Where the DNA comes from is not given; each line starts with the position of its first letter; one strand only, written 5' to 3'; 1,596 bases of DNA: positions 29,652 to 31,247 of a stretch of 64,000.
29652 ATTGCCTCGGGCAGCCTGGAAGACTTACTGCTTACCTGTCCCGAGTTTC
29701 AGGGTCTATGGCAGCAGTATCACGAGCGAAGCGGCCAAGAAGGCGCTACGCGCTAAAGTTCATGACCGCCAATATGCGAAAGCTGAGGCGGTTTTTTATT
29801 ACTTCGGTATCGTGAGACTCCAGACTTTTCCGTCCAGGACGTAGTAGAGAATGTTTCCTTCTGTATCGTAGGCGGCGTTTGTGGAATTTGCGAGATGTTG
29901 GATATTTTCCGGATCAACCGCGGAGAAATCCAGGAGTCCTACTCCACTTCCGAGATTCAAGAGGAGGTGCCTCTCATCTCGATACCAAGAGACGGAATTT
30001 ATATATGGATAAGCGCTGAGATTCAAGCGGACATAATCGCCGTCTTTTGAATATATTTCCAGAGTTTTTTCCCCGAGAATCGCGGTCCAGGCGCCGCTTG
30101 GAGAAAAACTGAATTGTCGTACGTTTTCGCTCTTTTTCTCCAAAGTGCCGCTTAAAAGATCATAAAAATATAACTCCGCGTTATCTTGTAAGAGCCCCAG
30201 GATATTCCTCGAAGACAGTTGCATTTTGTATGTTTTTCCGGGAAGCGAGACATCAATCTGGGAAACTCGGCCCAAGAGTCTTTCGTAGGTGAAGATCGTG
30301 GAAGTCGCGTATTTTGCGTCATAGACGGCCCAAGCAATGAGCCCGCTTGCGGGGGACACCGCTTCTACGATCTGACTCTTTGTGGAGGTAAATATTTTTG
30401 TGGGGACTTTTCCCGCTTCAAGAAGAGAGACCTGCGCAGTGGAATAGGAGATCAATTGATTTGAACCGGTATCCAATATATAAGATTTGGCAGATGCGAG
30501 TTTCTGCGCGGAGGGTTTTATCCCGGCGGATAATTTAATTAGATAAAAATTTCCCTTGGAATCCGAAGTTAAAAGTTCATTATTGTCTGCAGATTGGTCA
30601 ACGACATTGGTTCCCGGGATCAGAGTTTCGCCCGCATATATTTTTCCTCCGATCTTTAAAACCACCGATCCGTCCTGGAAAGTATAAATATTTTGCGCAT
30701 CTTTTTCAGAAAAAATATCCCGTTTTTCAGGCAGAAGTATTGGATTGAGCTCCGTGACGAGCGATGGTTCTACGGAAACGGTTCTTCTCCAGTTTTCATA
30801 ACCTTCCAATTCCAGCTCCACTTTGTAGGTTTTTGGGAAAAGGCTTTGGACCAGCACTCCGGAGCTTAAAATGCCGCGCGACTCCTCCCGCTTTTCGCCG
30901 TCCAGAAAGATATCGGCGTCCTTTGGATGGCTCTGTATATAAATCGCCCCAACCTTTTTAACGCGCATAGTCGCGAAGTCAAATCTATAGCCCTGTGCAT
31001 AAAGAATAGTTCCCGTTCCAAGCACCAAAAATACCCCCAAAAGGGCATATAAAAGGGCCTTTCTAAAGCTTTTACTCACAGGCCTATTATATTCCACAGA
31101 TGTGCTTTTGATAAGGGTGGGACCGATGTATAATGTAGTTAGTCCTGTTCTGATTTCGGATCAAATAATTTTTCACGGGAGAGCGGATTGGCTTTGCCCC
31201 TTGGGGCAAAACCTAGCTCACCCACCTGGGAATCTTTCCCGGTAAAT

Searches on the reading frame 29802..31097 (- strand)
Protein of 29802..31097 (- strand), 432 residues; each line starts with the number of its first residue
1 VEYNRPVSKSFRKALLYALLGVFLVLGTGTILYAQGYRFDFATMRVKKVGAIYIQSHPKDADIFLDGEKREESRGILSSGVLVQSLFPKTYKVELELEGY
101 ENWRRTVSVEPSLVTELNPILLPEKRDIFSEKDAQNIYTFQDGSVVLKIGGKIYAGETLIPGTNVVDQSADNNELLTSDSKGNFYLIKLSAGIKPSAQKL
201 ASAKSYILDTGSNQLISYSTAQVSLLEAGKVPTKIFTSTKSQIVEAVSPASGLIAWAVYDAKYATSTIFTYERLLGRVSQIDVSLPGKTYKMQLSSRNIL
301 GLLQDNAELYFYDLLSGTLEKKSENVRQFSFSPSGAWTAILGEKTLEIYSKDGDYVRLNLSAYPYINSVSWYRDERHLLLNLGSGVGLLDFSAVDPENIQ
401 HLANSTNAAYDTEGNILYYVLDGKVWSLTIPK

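Call 13: search_protein_families(library=pfam, proteins=[window:29802-31097:-], max_evalue=0.01)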
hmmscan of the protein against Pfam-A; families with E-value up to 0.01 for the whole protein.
window:29802-31097:- (432 aa): 1 family
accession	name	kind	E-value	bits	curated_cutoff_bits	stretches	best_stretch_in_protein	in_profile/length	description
PF08308.17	PEGA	-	3.5e-08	33.7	20.8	1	50-118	2-64/71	PEGA domain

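Call 40: find_homologous_proteins(query=window:29802-31097:-)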
Query window:29802-31097:- (432 aa): 35 proteins with E <= 0.001 among 7871 candidates.
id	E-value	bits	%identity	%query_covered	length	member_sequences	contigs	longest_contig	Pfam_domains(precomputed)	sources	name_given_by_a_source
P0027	3.4e-280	946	100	100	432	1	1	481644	PF08308.18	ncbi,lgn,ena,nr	ncbi:MAG: hypothetical protein LiPW15_39 [Parcubacteria group bacterium LiPW_15]|nr:MAG: hypothetica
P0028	9.1e-215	731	76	99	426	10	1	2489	PF08308.18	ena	-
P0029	3.0e-207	706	74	100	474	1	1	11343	PF08308.18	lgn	-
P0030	6.0e-207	705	73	100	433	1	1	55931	PF08308.18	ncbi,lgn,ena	-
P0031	6.1e-169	580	59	100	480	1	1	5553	-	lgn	-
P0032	1.2e-150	520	57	100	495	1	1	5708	PF08308.18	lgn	-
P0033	2.0e-112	394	43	100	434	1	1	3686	PF08308.18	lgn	-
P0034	1.9e-87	312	40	98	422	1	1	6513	-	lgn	-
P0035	1.3e-83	299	40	98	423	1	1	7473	-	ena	-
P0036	2.1e-83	298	38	98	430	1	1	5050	-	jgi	jgi:DNA-binding beta-propeller fold protein YncE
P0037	6.4e-83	297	41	84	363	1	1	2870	PF08308.18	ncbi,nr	ncbi:MAG: PEGA domain-containing protein, partial [Candidatus Liptonbacteria bacterium]|nr:PEGA doma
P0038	6.6e-81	290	38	97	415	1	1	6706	PF08308.18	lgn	-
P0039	7.7e-46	175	30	96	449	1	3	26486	-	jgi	jgi:hypothetical protein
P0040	1.4e-40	157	28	98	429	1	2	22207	-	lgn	-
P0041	1.7e-39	154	29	98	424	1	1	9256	PF16755.12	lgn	-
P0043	2.1e-34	137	29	97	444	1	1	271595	PF26550.2,PF16755.12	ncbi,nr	ncbi:MAG: hypothetical protein HZB99_02635 [Candidatus Harrisonbacteria bacterium]|nr:hypothetical p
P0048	7.7e-29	119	29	97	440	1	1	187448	PF08308.18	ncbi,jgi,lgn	-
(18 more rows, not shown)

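Call 42: find_encoding_contigs(protein=P0039, flank=6000, max_places=3)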
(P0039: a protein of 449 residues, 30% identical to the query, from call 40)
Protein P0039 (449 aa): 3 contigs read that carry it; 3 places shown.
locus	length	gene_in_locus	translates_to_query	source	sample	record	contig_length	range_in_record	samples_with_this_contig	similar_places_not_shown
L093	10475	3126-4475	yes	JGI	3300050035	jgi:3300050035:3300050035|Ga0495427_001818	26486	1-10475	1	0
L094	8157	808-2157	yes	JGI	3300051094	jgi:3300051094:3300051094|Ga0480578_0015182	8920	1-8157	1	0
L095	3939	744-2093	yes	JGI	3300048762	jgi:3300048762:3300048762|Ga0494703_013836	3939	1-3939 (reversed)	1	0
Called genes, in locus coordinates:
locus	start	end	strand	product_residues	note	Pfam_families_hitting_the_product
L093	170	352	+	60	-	-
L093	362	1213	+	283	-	-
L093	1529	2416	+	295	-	PF02915:Rubrerythrin (faint), PF01988:VIT1 (faint)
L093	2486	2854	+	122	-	-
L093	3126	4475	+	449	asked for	-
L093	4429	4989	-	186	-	PF03703:bPH_2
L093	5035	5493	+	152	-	PF07681:DoxX (weak)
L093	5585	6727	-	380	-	PF03952:Enolase_N, PF00113:Enolase_C, PF13378:MR_MLE_C (faint)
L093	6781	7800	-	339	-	PF00389:2-Hacid_dh, PF02826:2-Hacid_dh_C, PF03446:NAD_binding_2 (weak)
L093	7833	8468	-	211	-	PF01209:Ubie_methyltran, PF05175:MTS (weak), PF13489:Methyltransf_23, PF07021:MetW, PF13649:Methyltransf_25, PF13847:Methyltransf_31, PF08241:Methyltransf_11, PF08242:Methyltransf_12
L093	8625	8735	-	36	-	-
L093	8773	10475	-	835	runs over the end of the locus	PF01326:PPDK_N, PF00391:PEP-utilizers, PF02896:PEP-utilizers_C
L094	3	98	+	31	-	?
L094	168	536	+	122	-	-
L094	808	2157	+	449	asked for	-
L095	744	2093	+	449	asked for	-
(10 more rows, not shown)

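Call 43: find_encoding_contigs(protein=P0043, flank=6000, max_places=2)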
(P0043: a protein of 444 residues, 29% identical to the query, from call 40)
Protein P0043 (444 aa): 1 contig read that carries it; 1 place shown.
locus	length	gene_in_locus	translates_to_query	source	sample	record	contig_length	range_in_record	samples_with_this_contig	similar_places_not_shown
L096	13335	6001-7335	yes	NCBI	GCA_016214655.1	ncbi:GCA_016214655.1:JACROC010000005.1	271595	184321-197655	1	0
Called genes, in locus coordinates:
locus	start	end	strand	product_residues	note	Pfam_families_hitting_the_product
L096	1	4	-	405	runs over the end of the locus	-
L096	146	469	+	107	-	-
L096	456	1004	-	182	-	PF01765:RRF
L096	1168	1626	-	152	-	PF01371:Trp_repressor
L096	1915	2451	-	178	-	-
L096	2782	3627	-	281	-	PF13177:DNA_pol3_delta2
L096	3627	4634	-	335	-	PF06723:MreB_Mbl, PF00022:Actin (faint), PF00012:HSP70, PF14450:FtsA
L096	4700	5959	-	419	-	PF00275:EPSP_synthase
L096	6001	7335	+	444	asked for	PF26550:Tricorn_2nd (faint), PF16755:Beta-prop_NUP159_NUP214 (weak)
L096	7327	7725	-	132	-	PF09997:DUF2238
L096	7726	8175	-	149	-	PF00380:Ribosomal_S9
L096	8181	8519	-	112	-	PF00572:Ribosomal_L13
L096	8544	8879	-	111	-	PF01196:Ribosomal_L17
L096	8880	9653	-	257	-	PF01193:RNA_pol_L, PF01000:RNA_pol_A_bac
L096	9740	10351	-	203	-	PF00163:Ribosomal_S4, PF01479:S4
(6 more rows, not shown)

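Call 49: find_encoding_contigs(protein=P0048, flank=10000, max_places=2)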
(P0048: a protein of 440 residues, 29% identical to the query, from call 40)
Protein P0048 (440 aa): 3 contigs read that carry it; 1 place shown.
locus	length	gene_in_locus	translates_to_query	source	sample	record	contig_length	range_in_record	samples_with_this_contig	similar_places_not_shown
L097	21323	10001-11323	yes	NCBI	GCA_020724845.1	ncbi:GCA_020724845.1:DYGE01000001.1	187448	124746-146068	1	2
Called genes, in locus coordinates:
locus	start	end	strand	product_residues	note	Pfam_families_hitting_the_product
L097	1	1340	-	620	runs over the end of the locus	PF03717:PBP_dimer, PF21922:PBP_dimer_2 (weak), PF00905:Transpeptidase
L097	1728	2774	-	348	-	PF06723:MreB_Mbl, PF00022:Actin (weak), PF00012:HSP70, PF14450:FtsA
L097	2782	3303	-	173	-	-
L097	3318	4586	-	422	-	PF00587:tRNA-synt_2b, PF03129:HGTP_anticodon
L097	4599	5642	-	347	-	PF02163:Peptidase_M50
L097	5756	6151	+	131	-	-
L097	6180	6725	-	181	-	PF01765:RRF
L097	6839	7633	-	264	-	PF13177:DNA_pol3_delta2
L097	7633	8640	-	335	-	PF06723:MreB_Mbl, PF00012:HSP70, PF14450:FtsA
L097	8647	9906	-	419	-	PF00275:EPSP_synthase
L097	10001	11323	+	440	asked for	PF08308:PEGA (weak)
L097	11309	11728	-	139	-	PF09997:DUF2238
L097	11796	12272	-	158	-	PF00380:Ribosomal_S9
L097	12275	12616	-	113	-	PF00572:Ribosomal_L13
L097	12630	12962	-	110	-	PF01196:Ribosomal_L17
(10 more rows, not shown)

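Call 50: find_encoding_contigs(protein=P0040, flank=10000, max_places=2)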
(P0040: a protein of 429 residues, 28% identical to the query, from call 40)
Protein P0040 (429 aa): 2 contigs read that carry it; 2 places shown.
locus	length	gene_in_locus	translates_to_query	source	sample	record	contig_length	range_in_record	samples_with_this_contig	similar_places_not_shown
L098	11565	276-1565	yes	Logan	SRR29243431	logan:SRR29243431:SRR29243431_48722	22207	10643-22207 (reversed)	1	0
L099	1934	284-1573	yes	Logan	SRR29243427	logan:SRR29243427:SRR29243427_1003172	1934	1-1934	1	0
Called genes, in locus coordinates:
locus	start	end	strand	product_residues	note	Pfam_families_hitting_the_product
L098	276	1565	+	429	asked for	-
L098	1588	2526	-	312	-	PF00438:S-AdoMet_synt_N, PF02772:S-AdoMet_synt_M, PF02773:S-AdoMet_synt_C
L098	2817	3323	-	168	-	PF00380:Ribosomal_S9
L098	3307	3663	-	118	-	PF00572:Ribosomal_L13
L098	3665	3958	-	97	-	PF01196:Ribosomal_L17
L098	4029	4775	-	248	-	PF01193:RNA_pol_L, PF01000:RNA_pol_A_bac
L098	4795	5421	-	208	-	PF00163:Ribosomal_S4, PF01479:S4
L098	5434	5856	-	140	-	PF00411:Ribosomal_S11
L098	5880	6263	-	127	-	PF00416:Ribosomal_S13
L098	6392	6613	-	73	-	PF01176:eIF-1a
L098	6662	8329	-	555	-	PF21110:GlxA (faint)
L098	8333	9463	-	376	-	-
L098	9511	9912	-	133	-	-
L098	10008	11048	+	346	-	PF02646:RmuC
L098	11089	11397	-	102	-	-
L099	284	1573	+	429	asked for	-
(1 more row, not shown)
